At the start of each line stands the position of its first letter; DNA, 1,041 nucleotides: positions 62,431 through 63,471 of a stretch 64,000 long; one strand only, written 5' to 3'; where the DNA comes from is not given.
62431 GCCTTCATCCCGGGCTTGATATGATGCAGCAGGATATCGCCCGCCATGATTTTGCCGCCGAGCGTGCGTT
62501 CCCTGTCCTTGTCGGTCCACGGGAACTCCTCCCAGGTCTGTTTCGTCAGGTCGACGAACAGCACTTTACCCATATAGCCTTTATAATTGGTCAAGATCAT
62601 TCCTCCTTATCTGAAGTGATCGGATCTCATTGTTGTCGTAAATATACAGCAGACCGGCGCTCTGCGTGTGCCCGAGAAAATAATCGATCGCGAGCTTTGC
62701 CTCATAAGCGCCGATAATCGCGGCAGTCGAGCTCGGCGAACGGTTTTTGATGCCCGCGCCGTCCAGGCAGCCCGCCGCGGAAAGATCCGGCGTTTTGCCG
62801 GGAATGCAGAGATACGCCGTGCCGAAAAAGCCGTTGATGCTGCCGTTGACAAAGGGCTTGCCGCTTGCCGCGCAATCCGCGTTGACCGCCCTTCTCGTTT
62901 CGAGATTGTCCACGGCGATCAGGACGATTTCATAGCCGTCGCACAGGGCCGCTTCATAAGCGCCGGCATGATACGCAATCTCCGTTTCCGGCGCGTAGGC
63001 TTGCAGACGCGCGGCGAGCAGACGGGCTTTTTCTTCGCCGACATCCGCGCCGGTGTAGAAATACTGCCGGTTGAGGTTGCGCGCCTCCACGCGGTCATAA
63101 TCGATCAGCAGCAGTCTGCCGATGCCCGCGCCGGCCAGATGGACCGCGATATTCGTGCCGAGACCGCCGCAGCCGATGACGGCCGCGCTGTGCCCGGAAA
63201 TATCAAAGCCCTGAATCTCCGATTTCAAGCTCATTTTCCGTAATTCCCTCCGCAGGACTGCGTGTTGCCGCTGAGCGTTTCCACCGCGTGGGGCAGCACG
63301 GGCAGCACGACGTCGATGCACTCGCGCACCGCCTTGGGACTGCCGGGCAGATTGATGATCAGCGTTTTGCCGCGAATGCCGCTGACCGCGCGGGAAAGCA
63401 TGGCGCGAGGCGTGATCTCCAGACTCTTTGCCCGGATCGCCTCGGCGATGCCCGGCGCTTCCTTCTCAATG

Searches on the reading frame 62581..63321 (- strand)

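Call 23: search_protein_families(library=pfam, proteins=[window:62581-63321:-], max_evalue=0.001)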
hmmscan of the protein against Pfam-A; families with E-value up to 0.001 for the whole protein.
window:62581-63321:- (246 aa): 1 family
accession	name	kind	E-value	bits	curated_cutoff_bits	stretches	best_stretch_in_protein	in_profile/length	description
PF00899.27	ThiF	-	6.2e-39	134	28.1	1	43-238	20-229/238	ThiF family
